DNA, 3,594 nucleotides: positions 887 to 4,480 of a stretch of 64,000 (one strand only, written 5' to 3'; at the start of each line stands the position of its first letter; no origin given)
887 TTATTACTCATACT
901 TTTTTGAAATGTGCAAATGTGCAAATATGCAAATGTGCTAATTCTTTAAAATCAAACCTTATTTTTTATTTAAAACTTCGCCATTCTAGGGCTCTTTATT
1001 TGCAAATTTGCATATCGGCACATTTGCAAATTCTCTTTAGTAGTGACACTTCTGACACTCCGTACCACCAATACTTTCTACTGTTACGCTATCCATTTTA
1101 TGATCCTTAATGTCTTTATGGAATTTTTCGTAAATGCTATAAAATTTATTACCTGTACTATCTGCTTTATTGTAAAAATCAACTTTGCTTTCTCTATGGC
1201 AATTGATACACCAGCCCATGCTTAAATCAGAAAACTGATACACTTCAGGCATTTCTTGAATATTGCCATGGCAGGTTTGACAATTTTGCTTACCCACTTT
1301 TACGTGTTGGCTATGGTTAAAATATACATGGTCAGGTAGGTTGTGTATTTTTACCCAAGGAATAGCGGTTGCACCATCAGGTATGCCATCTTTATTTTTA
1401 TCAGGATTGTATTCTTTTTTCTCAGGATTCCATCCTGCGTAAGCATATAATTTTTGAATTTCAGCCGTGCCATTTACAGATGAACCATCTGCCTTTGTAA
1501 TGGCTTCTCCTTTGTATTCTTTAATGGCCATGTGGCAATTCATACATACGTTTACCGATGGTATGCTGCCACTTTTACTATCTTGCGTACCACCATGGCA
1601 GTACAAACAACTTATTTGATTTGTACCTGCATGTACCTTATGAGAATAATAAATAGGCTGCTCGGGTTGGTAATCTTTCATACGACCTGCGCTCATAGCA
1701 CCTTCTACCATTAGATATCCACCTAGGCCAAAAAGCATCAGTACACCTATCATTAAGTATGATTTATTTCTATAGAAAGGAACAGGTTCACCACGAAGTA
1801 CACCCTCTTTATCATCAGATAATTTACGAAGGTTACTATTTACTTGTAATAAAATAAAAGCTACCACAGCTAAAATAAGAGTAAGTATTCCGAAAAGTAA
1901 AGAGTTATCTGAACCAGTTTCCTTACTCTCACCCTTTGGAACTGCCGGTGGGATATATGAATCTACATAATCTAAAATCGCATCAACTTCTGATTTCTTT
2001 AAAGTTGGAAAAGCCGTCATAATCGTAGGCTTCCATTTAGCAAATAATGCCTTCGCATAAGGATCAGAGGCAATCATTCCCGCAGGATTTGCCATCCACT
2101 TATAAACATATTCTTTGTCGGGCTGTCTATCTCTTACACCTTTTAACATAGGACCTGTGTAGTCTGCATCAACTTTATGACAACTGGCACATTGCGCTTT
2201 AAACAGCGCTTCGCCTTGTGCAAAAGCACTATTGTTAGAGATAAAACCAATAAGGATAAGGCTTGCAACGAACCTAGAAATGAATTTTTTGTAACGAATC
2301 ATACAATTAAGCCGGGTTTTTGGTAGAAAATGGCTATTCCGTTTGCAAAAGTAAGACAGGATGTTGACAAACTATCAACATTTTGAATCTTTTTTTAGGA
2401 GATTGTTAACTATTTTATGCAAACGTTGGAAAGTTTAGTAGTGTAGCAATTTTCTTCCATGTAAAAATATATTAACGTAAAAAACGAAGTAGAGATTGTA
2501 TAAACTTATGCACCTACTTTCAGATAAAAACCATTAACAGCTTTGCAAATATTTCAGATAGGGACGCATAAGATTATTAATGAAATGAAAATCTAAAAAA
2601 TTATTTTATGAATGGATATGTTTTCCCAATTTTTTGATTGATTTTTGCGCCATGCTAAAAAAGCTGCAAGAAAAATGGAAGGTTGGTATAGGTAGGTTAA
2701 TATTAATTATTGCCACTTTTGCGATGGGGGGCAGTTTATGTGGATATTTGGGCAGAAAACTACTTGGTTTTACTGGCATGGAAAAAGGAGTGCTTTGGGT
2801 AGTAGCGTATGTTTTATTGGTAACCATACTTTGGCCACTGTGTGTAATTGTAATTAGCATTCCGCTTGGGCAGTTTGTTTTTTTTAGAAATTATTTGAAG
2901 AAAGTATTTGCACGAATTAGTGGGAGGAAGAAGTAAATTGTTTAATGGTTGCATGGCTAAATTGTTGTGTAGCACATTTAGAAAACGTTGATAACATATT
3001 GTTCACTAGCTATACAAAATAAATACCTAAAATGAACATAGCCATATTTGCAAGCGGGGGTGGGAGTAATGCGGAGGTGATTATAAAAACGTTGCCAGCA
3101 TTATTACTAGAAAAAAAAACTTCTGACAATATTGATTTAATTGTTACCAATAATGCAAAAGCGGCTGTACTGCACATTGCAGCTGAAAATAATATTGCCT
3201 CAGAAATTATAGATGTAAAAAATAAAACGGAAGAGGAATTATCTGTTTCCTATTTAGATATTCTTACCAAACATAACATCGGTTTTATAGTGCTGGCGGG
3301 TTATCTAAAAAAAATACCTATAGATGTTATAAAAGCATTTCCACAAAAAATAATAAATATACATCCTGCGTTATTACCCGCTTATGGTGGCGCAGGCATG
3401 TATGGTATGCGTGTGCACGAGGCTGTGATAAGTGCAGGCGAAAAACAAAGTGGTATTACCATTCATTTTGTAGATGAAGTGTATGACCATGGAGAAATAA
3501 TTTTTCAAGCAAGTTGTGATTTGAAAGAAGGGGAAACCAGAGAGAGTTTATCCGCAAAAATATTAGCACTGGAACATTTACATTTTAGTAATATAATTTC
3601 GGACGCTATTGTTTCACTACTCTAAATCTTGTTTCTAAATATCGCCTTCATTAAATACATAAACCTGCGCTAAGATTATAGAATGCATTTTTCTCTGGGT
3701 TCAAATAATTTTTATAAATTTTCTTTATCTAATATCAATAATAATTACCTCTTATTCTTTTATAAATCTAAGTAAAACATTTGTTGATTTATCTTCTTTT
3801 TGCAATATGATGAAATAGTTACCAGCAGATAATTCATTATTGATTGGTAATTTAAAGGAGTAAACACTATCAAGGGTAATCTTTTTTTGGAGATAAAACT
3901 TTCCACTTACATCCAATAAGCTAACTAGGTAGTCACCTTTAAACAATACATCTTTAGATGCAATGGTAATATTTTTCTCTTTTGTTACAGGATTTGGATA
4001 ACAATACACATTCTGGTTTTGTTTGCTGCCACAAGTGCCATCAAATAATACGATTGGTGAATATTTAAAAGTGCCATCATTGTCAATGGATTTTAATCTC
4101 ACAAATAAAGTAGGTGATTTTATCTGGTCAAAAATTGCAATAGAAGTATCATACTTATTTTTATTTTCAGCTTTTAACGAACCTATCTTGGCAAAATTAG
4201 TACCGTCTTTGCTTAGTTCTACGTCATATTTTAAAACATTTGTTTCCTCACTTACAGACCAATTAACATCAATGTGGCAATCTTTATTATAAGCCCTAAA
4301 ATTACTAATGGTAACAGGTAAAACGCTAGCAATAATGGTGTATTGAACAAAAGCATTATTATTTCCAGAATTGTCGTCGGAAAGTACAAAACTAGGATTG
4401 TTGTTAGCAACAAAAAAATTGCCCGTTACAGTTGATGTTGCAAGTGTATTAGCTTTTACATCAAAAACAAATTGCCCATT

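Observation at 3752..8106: One unnamed ~150-aa domain shared by a giant adhesin and two adjacent T9SS cargo proteins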

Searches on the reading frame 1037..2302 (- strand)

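Call 39: search_protein_families(library=pfam, proteins=[window:1037-2302:-], max_evalue=0.001)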
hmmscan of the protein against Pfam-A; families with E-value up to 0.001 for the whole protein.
window:1037-2302:- (421 aa): 6 families
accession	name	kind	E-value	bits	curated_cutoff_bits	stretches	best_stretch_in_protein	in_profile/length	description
PF14522.11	Cytochrome_C7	-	6.5e-11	42.3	24.8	2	326-420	1-66/67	Cytochrome c7 and related cytochrome c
PF02085.21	Cytochrom_CIII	-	2.3e-10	41.1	22.9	1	322-420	17-101/101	Class III cytochrome C family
PF22113.1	Mtrc-MtrF_II-IV_dom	-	5e-10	39.6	30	1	336-420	4-88/176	Outer membrane cytochrome MtrC/MtrF-like, domains II/IV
PF00034.26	Cytochrom_C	-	1.4e-09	39.6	21.3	1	28-115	2-88/90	Cytochrome c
PF14537.11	Cytochrom_c3_2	-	6.8e-08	33.3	25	0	227-267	4-43/79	Cytochrome c3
PF13442.11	Cytochrome_CBB3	-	1e-05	26.2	27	1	26-113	2-68/68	Cytochrome C oxidase, cbb3-type, subunit III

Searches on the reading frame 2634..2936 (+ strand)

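Call 39: search_protein_families(library=pfam, proteins=[window:2634-2936:+], max_evalue=0.001)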
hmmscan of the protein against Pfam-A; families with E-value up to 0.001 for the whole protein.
window:2634-2936:+ (100 aa): 1 family
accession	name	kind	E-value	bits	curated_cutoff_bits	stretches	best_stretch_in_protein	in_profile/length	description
PF20584.3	DUF6787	-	1.4e-06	29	27.5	1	24-96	1-76/79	Family of unknown function (DUF6787)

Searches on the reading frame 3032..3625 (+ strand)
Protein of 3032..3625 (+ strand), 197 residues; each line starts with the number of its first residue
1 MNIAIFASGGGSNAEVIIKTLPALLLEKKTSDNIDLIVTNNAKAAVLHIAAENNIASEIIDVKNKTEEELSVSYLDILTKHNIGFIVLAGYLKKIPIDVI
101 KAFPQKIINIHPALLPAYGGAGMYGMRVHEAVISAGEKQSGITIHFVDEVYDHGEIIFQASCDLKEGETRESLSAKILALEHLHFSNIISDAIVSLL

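Call 39: search_protein_families(library=pfam, proteins=[window:3032-3625:+], max_evalue=0.001)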
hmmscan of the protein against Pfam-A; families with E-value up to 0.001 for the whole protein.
window:3032-3625:+ (197 aa): 1 family
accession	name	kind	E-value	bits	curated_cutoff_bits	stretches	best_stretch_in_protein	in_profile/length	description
PF00551.24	Formyl_trans_N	-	3e-40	138.3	26.1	1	1-186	1-178/181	Formyl transferase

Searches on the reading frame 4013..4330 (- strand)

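Call 84: search_protein_families(library=pfam, proteins=[window:4013-4330:-], max_evalue=0.05)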
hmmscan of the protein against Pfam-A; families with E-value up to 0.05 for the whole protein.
window:4013-4330:- (106 aa): 3 families
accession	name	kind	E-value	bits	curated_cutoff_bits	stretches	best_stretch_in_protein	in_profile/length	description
PF00754.31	F5_F8_type_C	-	0.0011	19.6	28.2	1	19-86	49-117/127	F5/8 type C domain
PF14292.12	SusE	-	0.0039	17.8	25.2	1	21-65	36-82/106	SusE outer membrane protein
PF17883.6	MBG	-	0.012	16.5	23.3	1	6-63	28-84/97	MBG domain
